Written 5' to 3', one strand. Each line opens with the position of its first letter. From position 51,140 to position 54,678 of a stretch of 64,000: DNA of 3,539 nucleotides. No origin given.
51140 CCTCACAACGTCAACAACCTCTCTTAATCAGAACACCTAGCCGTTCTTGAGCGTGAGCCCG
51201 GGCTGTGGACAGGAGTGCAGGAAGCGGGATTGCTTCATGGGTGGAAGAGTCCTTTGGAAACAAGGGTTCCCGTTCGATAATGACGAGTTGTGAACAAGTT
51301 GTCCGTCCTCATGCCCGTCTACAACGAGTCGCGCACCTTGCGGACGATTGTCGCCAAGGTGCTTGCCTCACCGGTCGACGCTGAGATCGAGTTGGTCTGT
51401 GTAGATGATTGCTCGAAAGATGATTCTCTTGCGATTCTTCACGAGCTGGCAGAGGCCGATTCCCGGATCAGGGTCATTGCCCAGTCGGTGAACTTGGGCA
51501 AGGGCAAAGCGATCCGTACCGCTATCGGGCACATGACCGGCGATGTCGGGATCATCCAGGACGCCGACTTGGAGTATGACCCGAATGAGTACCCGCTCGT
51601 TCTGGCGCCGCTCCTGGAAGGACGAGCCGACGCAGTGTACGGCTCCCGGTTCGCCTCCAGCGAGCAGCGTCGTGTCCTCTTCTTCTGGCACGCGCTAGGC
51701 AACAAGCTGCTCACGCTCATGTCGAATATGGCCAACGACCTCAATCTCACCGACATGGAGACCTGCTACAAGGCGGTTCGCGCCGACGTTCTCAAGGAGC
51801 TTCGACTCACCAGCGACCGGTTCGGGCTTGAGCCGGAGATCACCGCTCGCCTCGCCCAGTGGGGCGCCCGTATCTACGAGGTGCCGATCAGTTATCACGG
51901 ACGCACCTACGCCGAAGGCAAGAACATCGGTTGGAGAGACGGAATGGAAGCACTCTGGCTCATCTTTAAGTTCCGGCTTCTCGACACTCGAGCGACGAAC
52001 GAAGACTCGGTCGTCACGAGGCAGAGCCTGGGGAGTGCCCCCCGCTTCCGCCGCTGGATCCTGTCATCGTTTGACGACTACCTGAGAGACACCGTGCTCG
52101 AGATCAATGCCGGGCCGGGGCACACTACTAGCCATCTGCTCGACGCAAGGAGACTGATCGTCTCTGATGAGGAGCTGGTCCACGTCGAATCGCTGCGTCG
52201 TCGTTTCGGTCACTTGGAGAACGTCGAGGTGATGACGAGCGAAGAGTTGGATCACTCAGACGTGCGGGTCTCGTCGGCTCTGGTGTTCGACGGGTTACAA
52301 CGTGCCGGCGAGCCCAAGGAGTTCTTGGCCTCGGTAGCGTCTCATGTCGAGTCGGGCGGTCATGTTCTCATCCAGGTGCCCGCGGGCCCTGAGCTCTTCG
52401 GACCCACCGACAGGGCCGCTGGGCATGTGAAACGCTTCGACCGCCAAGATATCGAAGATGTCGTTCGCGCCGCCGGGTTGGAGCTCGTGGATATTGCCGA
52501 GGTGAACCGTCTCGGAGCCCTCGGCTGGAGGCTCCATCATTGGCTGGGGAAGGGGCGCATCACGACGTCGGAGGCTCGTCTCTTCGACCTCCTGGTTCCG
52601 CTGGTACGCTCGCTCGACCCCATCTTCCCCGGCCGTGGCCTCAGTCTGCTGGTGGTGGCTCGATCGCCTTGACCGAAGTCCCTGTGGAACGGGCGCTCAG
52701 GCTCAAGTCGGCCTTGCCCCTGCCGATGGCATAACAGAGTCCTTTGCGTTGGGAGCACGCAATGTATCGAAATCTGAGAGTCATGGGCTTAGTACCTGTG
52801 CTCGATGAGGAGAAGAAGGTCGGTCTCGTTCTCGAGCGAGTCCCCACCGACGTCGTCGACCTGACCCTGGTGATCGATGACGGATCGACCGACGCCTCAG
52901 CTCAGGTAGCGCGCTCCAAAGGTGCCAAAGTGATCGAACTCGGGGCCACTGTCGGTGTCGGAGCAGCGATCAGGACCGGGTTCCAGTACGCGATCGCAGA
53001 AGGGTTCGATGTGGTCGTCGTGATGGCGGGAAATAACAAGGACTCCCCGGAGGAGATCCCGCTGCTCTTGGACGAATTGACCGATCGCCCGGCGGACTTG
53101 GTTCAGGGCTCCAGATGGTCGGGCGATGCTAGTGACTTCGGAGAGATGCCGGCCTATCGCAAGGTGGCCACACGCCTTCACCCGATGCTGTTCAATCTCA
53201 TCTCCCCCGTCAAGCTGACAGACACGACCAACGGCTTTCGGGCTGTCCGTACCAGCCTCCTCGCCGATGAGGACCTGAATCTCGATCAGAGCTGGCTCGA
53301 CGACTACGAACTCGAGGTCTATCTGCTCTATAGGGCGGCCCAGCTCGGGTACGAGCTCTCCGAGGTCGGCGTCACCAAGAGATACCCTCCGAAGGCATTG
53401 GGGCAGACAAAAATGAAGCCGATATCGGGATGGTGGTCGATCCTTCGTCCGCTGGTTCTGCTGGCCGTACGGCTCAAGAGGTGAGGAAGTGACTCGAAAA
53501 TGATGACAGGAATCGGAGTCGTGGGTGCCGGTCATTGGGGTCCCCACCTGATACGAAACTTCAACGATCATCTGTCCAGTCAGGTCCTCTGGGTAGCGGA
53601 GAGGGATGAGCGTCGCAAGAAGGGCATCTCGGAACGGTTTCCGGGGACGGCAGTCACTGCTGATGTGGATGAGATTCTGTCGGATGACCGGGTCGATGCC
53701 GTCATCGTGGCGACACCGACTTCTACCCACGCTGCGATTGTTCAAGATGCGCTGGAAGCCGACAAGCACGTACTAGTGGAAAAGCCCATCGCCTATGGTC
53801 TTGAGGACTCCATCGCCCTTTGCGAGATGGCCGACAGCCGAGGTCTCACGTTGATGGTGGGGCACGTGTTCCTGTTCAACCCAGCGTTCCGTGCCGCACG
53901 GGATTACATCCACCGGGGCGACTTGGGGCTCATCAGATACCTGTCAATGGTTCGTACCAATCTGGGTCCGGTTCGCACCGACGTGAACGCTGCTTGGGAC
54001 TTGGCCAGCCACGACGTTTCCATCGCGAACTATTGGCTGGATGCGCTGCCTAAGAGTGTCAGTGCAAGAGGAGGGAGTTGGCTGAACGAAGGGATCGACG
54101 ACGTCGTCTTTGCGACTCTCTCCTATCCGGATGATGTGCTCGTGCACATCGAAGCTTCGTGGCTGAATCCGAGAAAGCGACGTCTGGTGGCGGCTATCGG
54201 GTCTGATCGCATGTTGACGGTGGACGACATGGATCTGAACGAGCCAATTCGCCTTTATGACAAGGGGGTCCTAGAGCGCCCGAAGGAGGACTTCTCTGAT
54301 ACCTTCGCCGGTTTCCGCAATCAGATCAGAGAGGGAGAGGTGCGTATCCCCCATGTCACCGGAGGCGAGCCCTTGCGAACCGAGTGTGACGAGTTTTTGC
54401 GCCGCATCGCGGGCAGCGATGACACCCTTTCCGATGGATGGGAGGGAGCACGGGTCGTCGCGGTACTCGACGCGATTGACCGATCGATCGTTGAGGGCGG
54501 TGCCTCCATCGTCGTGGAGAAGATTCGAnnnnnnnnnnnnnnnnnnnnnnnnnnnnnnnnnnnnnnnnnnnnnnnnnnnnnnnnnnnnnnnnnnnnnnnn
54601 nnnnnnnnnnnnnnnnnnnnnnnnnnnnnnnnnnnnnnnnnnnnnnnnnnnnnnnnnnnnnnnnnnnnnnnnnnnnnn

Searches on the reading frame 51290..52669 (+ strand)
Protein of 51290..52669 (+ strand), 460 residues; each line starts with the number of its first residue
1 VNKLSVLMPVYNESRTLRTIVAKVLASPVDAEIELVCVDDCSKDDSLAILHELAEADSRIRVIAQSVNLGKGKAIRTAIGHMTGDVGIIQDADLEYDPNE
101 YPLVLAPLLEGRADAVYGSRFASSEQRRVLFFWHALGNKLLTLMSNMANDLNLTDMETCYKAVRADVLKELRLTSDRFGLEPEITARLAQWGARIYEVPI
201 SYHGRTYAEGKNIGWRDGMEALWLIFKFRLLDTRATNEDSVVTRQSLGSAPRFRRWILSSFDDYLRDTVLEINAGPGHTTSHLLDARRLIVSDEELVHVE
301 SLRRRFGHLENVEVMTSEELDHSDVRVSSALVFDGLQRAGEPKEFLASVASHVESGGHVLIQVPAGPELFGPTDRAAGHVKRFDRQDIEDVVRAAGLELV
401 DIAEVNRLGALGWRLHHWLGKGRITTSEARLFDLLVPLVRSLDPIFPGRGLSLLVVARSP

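Call 15: search_protein_families(library=pfam, proteins=[window:51290-52669:+], max_evalue=0.00001)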
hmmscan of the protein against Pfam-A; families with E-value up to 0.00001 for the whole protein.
window:51290-52669:+ (460 aa): 3 families
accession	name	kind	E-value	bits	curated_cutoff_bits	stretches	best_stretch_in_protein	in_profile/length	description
PF00535.33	Glycos_transf_2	-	4.2e-31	108.6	23.3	1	5-171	1-167/168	Glycosyl transferase family 2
PF13641.12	Glyco_tranf_2_3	-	7.8e-07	29.8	27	1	4-177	3-179/230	Glycosyltransferase like family 2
PF13489.12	Methyltransf_23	-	1.5e-06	28.5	27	1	266-400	23-162/164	Methyltransferase domain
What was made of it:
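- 51290..52672 (+): GT2 fused to a SAM-methyltransferase-like domain (460 aa), predicted polyprenyl-phosphate sugar synthase; partner of B-type copies. Pfam Glycos_transf_2 4e-31 plus Methyltransf_23 1.5e-6 (call 15).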

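Call 32: search_protein_families(library=ncbifam, proteins=[window:51290-52669:+], max_evalue=0.00001)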
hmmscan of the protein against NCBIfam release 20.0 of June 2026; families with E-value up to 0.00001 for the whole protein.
window:51290-52669:+ (460 aa): 14 families
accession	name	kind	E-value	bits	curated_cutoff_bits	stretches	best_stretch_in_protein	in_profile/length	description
TIGR04182.1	glyco_TIGR04182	equivalog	6.6e-31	107.8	325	1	4-228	2-217/293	S-layer glycoprotein N-glycosyltransferase AglJ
NF047588.1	GlcsyltransPgfSStrep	equivalog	2.3e-19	69.8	500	1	3-163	2-159/308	glycosyltransferase PgfS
NF007986.1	PRK10714.1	equivalog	4.4e-17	62.1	529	1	2-211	6-209/316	undecaprenyl-phosphate 4-deoxy-4-formamido-L-arabinose transferase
NF041391.1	DPhHxTase_Halo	equivalog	3.2e-15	55.7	375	1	8-206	1-187/213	dolichyl-phosphate hexose transferase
NF058614.1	PPMAGASynPpgS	equivalog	9.4e-15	54.6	370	1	6-212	4-206/226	polyprenyl-phospho-N-acetylgalactosaminyl synthase PpgS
TIGR03937.1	PgaC_IcaA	equivalog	6.7e-14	51.7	422.3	1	2-101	45-143/407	poly-beta-1,6-N-acetyl-D-glucosamine synthase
NF007482.0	PRK10073.1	equivalog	5.4e-11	42.1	423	1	2-105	6-107/334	glycosyltransferase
NF047683.1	TeichurnBiosyTuaG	equivalog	1.4e-10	41.2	400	1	3-96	7-99/252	teichuronic acid biosynthesis protein TuaG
NF041875.1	EPS_EpsD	equivalog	1.3e-08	34.7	370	1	4-129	1-125/325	exopolysaccharide biosynthesis glycosyltransferase EpsD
NF010496.0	PRK13915.1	equivalog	4.2e-08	32.6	262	1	2-111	31-145/307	glucosyl-3-phosphoglycerate synthase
TIGR04242.1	nodulat_NodC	equivalog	9.2e-08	31.4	550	1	3-98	49-146/395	chitooligosaccharide synthase NodC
TIGR04283.1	glyco_like_mftF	equivalog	2.2e-06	27.4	182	1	4-109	1-97/221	TIGR04283 family arsenosugar biosynthesis glycosyltransferase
NF053739.1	GlytfEpsEBac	equivalog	7.1e-06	25.2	450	0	3-93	2-92/265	glycosyltransferase EpsE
TIGR03111.1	glyc2_xrt_Gpos1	hypoth_equivalog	7.6e-06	25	363.95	1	3-93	50-141/439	TIGR03111 family XrtG-associated glycosyltransferase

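Call 69: search_solved_structures(query=window:51290-52669:+, max_evalue=0.00001)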
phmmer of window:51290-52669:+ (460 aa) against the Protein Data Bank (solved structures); distinct sequences matched with E-value up to 0.00001: 11.
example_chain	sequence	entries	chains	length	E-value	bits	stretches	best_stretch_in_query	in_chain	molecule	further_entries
9hwj_A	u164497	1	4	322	2.3e-14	56.1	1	2-211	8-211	Undecaprenyl-phosphate 4-deoxy-4-formamido-L-arabinose transferase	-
9bhc_C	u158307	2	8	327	2.7e-13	52.5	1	2-211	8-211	Undecaprenyl-phosphate 4-deoxy-4-formamido-L-arabinose transferase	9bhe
8vxh_A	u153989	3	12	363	3.6e-13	52.1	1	2-211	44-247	Undecaprenyl-phosphate 4-deoxy-4-formamido-L-arabinose transferase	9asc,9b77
5mlz_A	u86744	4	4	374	2.4e-12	49.4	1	3-214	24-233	Dolichol monophosphate mannose synthase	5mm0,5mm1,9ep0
5eke_A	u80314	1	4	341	1.4e-11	46.8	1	3-157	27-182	Uncharacterized glycosyltransferase sll0501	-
5ekp_C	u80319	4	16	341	1.6e-11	46.7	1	3-155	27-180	Uncharacterized glycosyltransferase sll0501 | Glycosyltransferase sll0501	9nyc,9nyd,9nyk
9nye_A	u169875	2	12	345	1.7e-11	46.6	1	3-155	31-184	Glycosyltransferase sll0501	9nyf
2z87_A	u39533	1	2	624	4.6e-06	28.7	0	4-100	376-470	Chondroitin synthase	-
2z86_A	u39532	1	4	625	4.7e-06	28.7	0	4-100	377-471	Chondroitin synthase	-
6yv7_B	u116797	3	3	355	6.6e-06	28.2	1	3-97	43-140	Glycosyl transferase, family 2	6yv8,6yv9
6yv7_A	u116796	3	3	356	6.6e-06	28.2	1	3-97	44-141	Glycosyl transferase, family 2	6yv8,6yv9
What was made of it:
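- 51290..52672 (+): Closest PDB relatives are ArnC, DPMS and GtrB (call 69).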

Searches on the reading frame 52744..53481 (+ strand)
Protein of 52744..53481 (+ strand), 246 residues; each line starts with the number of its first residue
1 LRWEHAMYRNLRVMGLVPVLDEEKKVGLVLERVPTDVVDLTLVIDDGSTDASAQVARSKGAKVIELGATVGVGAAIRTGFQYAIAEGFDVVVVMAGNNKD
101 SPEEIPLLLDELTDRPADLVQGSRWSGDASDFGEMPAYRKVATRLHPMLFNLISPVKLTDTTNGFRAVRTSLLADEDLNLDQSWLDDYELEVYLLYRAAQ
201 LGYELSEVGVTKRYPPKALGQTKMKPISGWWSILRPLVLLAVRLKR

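Call 15: search_protein_families(library=pfam, proteins=[window:52744-53481:+], max_evalue=0.00001)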
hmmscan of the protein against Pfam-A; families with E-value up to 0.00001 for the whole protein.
window:52744-53481:+ (246 aa): 1 family
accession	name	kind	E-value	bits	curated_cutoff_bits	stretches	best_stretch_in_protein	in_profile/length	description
PF00535.33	Glycos_transf_2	-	2.2e-12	47.7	23.3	1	42-173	31-164/168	Glycosyl transferase family 2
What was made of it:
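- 52744..53484 (+): Short GT2 (246 aa), predicted polyprenyl-phosphate sugar synthase; first gene of the A module. Pfam Glycos_transf_2 (call 15).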

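Call 32: search_protein_families(library=ncbifam, proteins=[window:52744-53481:+], max_evalue=0.00001)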
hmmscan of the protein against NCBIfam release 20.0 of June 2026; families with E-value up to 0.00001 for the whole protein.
window:52744-53481:+ (246 aa): 5 families
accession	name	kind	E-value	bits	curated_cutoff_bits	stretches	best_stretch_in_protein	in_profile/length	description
TIGR04182.1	glyco_TIGR04182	equivalog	6.5e-21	75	325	1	13-237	2-214/293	S-layer glycoprotein N-glycosyltransferase AglJ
NF058614.1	PPMAGASynPpgS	equivalog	2.4e-20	72.9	370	1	16-180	5-167/226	polyprenyl-phospho-N-acetylgalactosaminyl synthase PpgS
NF041391.1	DPhHxTase_Halo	equivalog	2.7e-18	65.7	375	1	21-238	5-206/213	dolichyl-phosphate hexose transferase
NF007986.1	PRK10714.1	equivalog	7.5e-07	28.5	529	1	15-171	10-167/316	undecaprenyl-phosphate 4-deoxy-4-formamido-L-arabinose transferase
NF010496.0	PRK13915.1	equivalog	9.5e-07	28.2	262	1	11-66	31-91/307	glucosyl-3-phosphoglycerate synthase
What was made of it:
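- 52744..53484 (+): Best NCBIfam hits are AglJ, PpgS and dolichyl-phosphate hexose transferase (call 32).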

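Call 68: search_solved_structures(query=window:52744-53481:+, max_evalue=0.00001)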
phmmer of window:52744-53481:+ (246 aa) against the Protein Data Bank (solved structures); distinct sequences matched with E-value up to 0.00001: 1.
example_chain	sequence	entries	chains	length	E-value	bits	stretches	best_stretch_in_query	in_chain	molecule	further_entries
5mlz_A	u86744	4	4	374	8.8e-08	35.3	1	4-179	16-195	Dolichol monophosphate mannose synthase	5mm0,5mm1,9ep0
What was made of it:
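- On Three-component extracytoplasmic glycosylation system: Two such GT2s lie upstream (calls 15, 32, 68, 69).
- Both adjacent GT2s have polyprenyl-phosphate glycosyltransferases as their closest solved relatives: DPMS, ArnC and GtrB (calls 68, 69).
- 52744..53484 (+): The only PDB relative is dolichol-phosphate mannose synthase 5mlz (call 68).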

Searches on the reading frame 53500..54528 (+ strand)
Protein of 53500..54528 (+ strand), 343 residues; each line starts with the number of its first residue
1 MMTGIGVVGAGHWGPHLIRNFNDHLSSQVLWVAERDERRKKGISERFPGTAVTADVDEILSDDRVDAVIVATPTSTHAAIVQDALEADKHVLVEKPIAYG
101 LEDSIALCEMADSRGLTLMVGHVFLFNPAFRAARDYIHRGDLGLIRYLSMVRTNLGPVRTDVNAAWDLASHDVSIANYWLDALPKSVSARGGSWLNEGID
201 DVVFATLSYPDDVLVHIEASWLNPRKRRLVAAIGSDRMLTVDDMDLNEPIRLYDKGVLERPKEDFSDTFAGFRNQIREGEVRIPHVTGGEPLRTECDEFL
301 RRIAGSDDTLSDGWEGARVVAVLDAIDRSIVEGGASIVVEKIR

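Call 15: search_protein_families(library=pfam, proteins=[window:53500-54528:+], max_evalue=0.00001)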
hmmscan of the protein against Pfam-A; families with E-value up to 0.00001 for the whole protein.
window:53500-54528:+ (343 aa): 4 families
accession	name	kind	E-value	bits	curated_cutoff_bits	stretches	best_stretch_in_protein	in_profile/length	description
PF01408.29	GFO_IDH_MocA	-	4.3e-26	92.4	24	1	5-122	3-120/120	Oxidoreductase family, NAD-binding Rossmann fold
PF22725.1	GFO_IDH_MocA_C3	-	3.5e-13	50.1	27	1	130-235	1-119/124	GFO/IDH/MocA C-terminal domain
PF03447.22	NAD_binding_3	-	1.2e-06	29.7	24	1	10-94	2-88/116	Homoserine dehydrogenase, NAD binding domain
PF02894.22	GFO_IDH_MocA_C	-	2.2e-06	28.1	22.9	0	166-333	44-213/218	Oxidoreductase family, C-terminal alpha/beta domain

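Call 32: search_protein_families(library=ncbifam, proteins=[window:53500-54528:+], max_evalue=0.00001)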
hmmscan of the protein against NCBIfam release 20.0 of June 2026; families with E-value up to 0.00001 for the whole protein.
window:53500-54528:+ (343 aa): 9 families
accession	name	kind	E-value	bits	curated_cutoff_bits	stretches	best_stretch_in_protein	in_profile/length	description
NF040723.1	UDP-GlcNAcDh_Arch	equivalog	1.3e-45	156.3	450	1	5-260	3-254/302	UDP-N-acetylglucosamine 3-dehydrogenase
TIGR04380.1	myo_inos_iolG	equivalog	5e-31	107.8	355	1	3-269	2-281/330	inositol 2-dehydrogenase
NF052479.1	LevoglcsnDh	equivalog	7.1e-17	61.2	650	1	32-146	41-155/386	levoglucosan dehydrogenase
NF041392.1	XylDh_Gfo6_Halo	equivalog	5.1e-16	58.4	350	1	57-144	75-162/350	D-xylose 1-dehydrogenase Gfo6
NF008607.0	PRK11579.1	subfamily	1.3e-15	57.3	330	1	42-167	42-164/346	oxidoreductase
NF007574.0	PRK10206.1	equivalog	8.3e-14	51.4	352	1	45-145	46-146/345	oxidoreductase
NF058563.1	BT_2159_fam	equivalog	1.2e-13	50.8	650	1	5-154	3-152/350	disaccharide 3-dehydrogenase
NF052679.1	InsChiInosDhIolG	equivalog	3.2e-13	49.4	540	1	1-144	1-147/343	bifunctional inositol 2-dehydrogenase/D-chiro-inositol 1-dehydrogenase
NF058561.1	BT_2158_fam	equivalog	8.5e-13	47.7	750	1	6-147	39-179/487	glycoside 3-dehydrogenase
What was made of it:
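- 53500..56199 (+): Three nucleotide-sugar genes: a GFO/IDH/MocA 3-dehydrogenase-like gene (53500..54531), a DegT aminotransferase (54528..55631) and a hexapeptide N-acetyltransferase (55633..56199). Together they are predicted to make a UDP-2,3-diacetamido-2,3-dideoxy-hexose. NCBIfam best hit for the first gene is UDP-N-acetylglucosamine 3-dehydrogenase, 1.3e-45, below cutoff (call 32).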
